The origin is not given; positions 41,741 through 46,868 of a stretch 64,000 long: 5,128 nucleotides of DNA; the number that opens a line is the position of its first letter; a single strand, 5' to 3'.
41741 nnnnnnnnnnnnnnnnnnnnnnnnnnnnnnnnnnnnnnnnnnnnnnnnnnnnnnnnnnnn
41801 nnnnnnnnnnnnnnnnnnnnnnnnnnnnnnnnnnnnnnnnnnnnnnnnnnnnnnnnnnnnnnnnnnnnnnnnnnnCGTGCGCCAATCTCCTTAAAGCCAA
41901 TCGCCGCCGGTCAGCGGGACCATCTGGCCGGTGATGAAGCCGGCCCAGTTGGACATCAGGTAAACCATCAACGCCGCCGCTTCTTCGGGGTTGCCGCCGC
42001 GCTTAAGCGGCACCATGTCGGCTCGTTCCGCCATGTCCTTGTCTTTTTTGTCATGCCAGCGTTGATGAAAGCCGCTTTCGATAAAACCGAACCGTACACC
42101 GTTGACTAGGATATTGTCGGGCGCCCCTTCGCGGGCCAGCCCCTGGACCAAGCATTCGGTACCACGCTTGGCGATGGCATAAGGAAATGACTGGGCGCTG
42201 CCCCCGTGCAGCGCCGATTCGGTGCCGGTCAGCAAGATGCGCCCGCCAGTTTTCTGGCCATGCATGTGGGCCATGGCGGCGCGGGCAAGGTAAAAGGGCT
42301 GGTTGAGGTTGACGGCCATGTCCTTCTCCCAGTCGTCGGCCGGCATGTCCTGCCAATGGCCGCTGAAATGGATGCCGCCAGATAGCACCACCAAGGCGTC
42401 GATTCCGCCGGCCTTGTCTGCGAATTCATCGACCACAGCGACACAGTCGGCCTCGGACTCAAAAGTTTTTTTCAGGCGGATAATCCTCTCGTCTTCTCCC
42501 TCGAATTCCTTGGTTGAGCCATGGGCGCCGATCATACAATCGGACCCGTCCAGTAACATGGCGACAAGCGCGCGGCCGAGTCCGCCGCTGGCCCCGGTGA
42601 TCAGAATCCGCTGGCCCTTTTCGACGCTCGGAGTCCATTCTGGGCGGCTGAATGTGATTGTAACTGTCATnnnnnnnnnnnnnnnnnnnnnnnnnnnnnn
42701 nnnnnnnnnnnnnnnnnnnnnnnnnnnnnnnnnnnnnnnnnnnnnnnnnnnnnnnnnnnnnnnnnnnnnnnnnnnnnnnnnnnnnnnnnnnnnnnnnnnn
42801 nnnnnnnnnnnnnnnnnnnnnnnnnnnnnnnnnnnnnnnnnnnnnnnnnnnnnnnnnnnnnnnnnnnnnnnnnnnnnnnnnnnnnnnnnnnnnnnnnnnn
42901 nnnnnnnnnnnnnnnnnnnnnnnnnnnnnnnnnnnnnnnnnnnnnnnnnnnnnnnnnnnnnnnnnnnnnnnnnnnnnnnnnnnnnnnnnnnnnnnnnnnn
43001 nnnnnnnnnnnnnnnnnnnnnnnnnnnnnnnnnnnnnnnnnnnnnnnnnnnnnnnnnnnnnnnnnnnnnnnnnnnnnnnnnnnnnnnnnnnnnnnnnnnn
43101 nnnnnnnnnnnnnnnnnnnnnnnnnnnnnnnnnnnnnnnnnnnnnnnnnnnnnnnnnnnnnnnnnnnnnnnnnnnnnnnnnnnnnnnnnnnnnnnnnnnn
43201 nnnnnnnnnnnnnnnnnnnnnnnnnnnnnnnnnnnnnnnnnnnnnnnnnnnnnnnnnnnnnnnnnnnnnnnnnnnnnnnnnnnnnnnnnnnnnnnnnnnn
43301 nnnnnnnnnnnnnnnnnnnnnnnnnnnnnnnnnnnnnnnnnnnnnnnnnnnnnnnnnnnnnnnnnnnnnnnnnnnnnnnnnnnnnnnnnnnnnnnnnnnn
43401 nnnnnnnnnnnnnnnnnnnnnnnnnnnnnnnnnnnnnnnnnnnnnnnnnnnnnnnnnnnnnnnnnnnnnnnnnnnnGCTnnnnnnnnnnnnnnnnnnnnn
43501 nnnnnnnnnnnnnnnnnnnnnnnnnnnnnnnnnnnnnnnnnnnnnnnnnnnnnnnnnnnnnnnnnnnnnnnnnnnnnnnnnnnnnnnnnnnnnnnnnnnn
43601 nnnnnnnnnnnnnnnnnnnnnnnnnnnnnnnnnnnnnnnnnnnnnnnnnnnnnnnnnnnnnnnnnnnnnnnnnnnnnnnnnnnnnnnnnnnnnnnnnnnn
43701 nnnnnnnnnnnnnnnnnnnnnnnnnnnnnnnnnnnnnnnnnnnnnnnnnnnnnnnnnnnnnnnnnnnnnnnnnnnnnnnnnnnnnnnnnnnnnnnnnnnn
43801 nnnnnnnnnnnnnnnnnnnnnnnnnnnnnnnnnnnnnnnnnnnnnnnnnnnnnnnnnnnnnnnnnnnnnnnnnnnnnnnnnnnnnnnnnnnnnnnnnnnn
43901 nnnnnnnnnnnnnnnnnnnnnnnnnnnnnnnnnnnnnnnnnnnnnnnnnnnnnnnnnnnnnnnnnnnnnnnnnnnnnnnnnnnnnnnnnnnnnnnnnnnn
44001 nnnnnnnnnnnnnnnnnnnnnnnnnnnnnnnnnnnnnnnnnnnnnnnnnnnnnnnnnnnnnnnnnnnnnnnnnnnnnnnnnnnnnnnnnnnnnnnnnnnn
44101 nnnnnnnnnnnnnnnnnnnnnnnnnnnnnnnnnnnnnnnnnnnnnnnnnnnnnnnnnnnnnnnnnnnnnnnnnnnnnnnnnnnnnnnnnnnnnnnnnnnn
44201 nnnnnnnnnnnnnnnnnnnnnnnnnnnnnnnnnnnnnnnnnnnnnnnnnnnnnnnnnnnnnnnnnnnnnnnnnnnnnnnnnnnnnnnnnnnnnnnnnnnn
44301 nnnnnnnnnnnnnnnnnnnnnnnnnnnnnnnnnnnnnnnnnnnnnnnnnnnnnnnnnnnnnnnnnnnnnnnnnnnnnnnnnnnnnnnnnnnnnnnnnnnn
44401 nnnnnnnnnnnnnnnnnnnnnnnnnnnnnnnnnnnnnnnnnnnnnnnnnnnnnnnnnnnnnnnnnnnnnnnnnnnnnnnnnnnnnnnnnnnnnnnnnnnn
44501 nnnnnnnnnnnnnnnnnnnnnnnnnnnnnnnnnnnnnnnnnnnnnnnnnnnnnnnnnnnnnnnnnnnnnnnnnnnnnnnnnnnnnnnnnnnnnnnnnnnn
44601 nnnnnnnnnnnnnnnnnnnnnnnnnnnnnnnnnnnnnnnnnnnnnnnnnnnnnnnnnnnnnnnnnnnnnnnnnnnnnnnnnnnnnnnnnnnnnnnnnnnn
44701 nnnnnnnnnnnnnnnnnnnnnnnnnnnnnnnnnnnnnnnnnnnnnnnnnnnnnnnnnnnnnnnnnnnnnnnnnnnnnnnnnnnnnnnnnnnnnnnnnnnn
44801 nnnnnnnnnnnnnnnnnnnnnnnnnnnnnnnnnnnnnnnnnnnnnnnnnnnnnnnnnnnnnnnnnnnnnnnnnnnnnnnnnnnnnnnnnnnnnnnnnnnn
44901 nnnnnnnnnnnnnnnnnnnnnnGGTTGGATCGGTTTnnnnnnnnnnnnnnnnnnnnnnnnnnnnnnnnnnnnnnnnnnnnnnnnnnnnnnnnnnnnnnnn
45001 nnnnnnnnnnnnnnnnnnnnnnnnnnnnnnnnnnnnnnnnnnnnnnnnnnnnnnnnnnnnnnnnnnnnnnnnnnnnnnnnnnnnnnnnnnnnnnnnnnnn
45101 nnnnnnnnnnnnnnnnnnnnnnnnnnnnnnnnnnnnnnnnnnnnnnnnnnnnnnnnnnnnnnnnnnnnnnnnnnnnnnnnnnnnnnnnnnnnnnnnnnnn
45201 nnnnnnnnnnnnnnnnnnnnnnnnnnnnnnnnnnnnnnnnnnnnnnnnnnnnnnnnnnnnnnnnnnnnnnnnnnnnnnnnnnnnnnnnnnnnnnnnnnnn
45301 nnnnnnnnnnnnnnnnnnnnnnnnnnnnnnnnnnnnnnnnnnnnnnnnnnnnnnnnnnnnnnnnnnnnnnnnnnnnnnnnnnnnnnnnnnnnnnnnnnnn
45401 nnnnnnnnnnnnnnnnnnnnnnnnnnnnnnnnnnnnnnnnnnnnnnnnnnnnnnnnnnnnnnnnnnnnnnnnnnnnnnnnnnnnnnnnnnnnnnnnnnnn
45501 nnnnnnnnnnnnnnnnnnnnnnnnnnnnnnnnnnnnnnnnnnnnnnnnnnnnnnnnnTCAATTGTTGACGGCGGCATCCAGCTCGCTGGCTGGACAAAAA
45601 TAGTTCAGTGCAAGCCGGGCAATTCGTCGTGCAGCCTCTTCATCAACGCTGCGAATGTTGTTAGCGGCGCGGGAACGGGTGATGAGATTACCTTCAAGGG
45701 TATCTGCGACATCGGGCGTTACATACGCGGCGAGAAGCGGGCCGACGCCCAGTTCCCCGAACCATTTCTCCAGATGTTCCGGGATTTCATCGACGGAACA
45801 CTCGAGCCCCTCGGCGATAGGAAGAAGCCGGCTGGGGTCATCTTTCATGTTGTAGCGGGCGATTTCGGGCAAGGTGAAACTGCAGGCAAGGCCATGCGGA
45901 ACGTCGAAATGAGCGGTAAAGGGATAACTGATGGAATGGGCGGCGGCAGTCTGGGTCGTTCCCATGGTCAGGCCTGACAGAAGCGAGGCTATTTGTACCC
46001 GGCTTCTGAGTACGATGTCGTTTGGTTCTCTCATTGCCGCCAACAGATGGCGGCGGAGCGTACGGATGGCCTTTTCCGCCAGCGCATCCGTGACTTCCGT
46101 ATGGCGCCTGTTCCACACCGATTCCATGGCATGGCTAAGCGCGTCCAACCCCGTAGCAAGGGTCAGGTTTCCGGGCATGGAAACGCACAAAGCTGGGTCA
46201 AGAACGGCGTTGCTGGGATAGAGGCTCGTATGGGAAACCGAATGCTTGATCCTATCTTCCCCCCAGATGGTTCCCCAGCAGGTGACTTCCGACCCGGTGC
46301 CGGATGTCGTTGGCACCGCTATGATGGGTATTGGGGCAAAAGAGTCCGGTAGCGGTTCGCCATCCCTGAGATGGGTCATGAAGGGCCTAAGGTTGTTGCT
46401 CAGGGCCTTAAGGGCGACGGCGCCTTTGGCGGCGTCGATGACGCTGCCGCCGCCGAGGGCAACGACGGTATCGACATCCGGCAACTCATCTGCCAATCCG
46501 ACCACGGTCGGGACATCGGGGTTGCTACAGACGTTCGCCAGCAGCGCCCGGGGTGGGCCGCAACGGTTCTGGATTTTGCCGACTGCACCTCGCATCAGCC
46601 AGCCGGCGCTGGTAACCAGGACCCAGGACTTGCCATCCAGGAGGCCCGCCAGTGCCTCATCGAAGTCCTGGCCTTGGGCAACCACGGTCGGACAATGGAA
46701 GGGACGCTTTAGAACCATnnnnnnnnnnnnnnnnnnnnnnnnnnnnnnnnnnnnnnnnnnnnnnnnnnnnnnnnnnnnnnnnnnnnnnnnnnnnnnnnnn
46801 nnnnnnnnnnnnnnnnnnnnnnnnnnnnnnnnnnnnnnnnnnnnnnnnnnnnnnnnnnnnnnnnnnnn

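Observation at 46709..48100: Residue signature favours methylphosphonate synthase over HEPD (2-His-1-Gln with Phe/Ile neighbours)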

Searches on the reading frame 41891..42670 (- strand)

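Call 7: search_protein_families(library=pfam, proteins=[window:41891-42670:-], max_evalue=0.001)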
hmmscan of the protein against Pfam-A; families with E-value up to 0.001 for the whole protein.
window:41891-42670:- (259 aa): 4 families
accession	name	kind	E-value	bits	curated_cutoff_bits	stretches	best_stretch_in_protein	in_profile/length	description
PF13561.12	adh_short_C2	-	6.7e-32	111.4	27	1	71-256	53-234/236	Enoyl-(Acyl carrier protein) reductase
PF00106.31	adh_short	-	2.6e-25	89.5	26.6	1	21-208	2-193/195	short chain dehydrogenase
PF01370.27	Epimerase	-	6.4e-06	26.2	20.9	1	22-182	1-160/240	NAD dependent epimerase/dehydratase family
PF08659.16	KR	-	0.00035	21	22.6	1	22-184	3-169/180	KR domain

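Call 8: search_protein_families(library=ncbifam, proteins=[window:41891-42670:-], max_evalue=0.001)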
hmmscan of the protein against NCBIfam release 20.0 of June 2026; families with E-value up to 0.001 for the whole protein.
window:41891-42670:- (259 aa): 191 families (the best 25 are shown)
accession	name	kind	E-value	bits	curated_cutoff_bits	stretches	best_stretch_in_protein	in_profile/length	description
TIGR01830.1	3oxo_ACP_reduc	equivalog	3.5e-35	121.8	297.75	1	23-256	2-237/239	3-oxoacyl-[acyl-carrier-protein] reductase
NF009466.0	PRK12826.1-2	subfamily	3.3e-34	118.5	222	1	20-257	4-244/248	3-oxoacyl-ACP reductase FabG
NF047420.2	EF_P_mod_YmfI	equivalog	1.1e-31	110.5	238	1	22-256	2-234/236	elongation factor P 5-aminopentanone reductase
NF052558.1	MBtsdlDhBudC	equivalog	1.5e-31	109.9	270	1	19-256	3-240/250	meso-2,3-butanediol dehydrogenase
NF004200.0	PRK05653.1-5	equivalog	1.7e-31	109.6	273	1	20-256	3-240/242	3-oxoacyl-ACP reductase FabG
NF005559.1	PRK07231.1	subfamily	1.5e-30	106.5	215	1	18-257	3-247/249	glucose 1-dehydrogenase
NF009384.0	PRK12743.1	equivalog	4.2e-30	104.8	264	1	20-256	7-246/258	SDR family oxidoreductase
NF004791.0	PRK06138.1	equivalog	5e-30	104.6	312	1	20-256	6-248/252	SDR family oxidoreductase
NF009468.0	PRK12826.1-4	equivalog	4.5e-29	101.9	318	1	18-258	6-248/256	SDR family oxidoreductase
TIGR01829.1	AcAcCoA_reduct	subfamily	4.8e-29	101.7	302.1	1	23-258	4-241/242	acetoacetyl-CoA reductase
NF004198.0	PRK05653.1-3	equivalog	6.9e-29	101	296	1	16-257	4-246/248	3-oxoacyl-ACP reductase FabG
NF053807.1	RhamDHLra1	equivalog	8.1e-29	101.1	400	1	18-257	3-247/252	L-rhamnose 1-dehydrogenase Lra1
NF004847.0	PRK06198.1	subfamily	3.1e-28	98.8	240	1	18-251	6-249/269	oxidoreductase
NF005893.0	PRK07856.1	equivalog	1.1e-27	96.9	255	1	18-256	8-240/255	SDR family oxidoreductase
NF009547.0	PRK12936.1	subfamily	1.3e-27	96.9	436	1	19-256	6-241/245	3-ketoacyl-(acyl-carrier-protein) reductase NodG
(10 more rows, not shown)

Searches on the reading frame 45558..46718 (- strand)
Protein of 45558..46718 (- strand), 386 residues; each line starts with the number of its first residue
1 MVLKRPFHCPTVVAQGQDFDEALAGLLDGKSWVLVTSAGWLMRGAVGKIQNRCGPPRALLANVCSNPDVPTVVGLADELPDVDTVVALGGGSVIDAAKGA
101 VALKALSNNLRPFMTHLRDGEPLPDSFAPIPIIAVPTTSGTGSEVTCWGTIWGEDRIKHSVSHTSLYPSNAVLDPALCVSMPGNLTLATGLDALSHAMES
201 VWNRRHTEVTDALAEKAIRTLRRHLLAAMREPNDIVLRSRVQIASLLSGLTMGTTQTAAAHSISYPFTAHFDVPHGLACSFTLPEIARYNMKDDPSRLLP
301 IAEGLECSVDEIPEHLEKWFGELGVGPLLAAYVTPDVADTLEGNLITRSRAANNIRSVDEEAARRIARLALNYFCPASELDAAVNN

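Call 7: search_protein_families(library=pfam, proteins=[window:45558-46718:-], max_evalue=0.001)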
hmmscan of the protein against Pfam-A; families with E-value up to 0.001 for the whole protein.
window:45558-46718:- (386 aa): 2 families
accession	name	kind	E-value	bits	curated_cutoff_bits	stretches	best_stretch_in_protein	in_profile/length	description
PF25137.1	ADH_Fe_C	-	2.5e-31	109.3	27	1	186-314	1-132/194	Fe-containing alcohol dehydrogenase family, C-terminal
PF00465.25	Fe-ADH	-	9.8e-27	94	31.3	1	22-175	13-168/168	Iron-containing alcohol dehydrogenase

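Call 8: search_protein_families(library=ncbifam, proteins=[window:45558-46718:-], max_evalue=0.001)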
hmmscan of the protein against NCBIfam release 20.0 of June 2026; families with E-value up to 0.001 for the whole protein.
window:45558-46718:- (386 aa): 15 families
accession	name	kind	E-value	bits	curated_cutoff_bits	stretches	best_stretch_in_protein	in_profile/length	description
TIGR03405.1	Phn_Fe-ADH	equivalog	2.2e-83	280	423.7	1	7-355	1-353/355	iron-containing alcohol dehydrogenase PsrA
NF053866.1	CholDhdGbsBBac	equivalog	7.5e-45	153.2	550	1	5-312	10-323/392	choline dehydrogenase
NF041833.1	Fe_ADH_ErcA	equivalog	3.9e-43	148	550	1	33-313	34-314/382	alcohol dehydrogenase-like regulatory protein ErcA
NF010378.0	PRK13805.1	equivalog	5.9e-43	146.8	951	1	56-295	514-762/872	bifunctional acetaldehyde-CoA/alcohol dehydrogenase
TIGR02638.1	lactal_redase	equivalog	6.8e-41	140.3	523.15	1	59-312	62-314/379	lactaldehyde reductase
NF058672.1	4HyButDHCUPNE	equivalog_domain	3.2e-39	135.2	500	1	33-359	33-366/378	4-hydroxybutyrate dehydrogenase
NF007911.0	PRK10624.1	equivalog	2.6e-38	132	537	1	56-312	60-313/382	lactaldehyde reductase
NF050025.1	SulfAcetaldRedSarD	equivalog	4.3e-34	118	700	1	51-308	55-309/385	sulfoacetaldehyde reductase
NF011998.0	PRK15454.1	equivalog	2.2e-33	115.5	556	1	81-291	106-311/395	ethanolamine utilization ethanol dehydrogenase EutG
NF007363.0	PRK09860.1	equivalog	7.2e-32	110.9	581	1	81-309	88-311/383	L-threonine dehydrogenase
NF041822.1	daptide_DH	equivalog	5.9e-23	81.3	300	1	65-252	38-229/363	daptide-type RiPP biosynthesis dehydogenase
TIGR04266.1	NDMA_methanol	equivalog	5.9e-19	68.2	625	1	57-303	68-316/420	NDMA-dependent methanol dehydrogenase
NF011717.0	PRK15138.1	equivalog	2.6e-14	53.1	645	1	63-303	65-309/387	alcohol dehydrogenase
NF006941.0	PRK09423.1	subfamily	3.5e-09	35.9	336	1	130-270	109-263/367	glycerol dehydrogenase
NF053832.1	GlycoaldRedHalo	equivalog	1.4e-06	27.7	550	0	196-268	185-261/363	glycolaldehyde reductase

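Call 63: search_solved_structures(query=window:45558-46718:-, max_evalue=1e-20)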
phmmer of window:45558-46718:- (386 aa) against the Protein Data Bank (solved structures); distinct sequences matched with E-value up to 1e-20: 28.
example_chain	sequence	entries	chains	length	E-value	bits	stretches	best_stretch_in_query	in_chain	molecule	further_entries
6jko_A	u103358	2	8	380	5.3e-40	140.5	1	25-307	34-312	Methanol dehydrogenase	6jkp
8zrl_A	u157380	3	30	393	2.1e-34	122.1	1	29-312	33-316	NAD-dependent methanol dehydrogenase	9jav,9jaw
9ldl_C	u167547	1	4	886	1.9e-33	119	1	81-303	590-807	Aldehyde dehydrogenase family protein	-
3bfj_A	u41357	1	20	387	2.2e-33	118.8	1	25-305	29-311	1,3-propanediol oxidoreductase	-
1vhd_A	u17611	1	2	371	1.8e-32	115.7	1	7-297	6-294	alcohol dehydrogenase, iron-containing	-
1o2d_A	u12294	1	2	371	1.9e-32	115.7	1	8-297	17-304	Alcohol dehydrogenase, iron-containing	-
3zdr_A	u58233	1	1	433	1.3e-31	113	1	23-292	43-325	ALCOHOL DEHYDROGENASE DOMAIN OF THE BIFUNCTIONAL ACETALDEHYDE DEHYDROGENASE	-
8zwd_B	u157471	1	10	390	3.2e-30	108.3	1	80-305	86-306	NAD(P)-dependent methanol dehydrogenase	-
3owo_A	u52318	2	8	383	5.1e-30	107.7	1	7-302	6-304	Alcohol dehydrogenase 2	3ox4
4fr2_A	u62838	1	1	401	1.7e-29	106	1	61-304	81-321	1,3-propanediol dehydrogenase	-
13he_A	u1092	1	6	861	3.2e-28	101.8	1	65-298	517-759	Aldehyde-alcohol dehydrogenase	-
8uhw_A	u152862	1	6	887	3.4e-28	101.7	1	65-298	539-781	Aldehyde-alcohol dehydrogenase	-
9knp_A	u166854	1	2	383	1e-27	100.1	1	44-315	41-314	375aa long hypothetical alchol dehydrogenase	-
6scg_A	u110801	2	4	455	1.1e-27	100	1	82-298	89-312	Aldehyde-alcohol dehydrogenase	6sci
6tqh_A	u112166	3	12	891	2.6e-27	98.8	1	82-298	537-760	Aldehyde-alcohol dehydrogenase | Bifunctional aldehyde-alcohol dehydrogenase AdhE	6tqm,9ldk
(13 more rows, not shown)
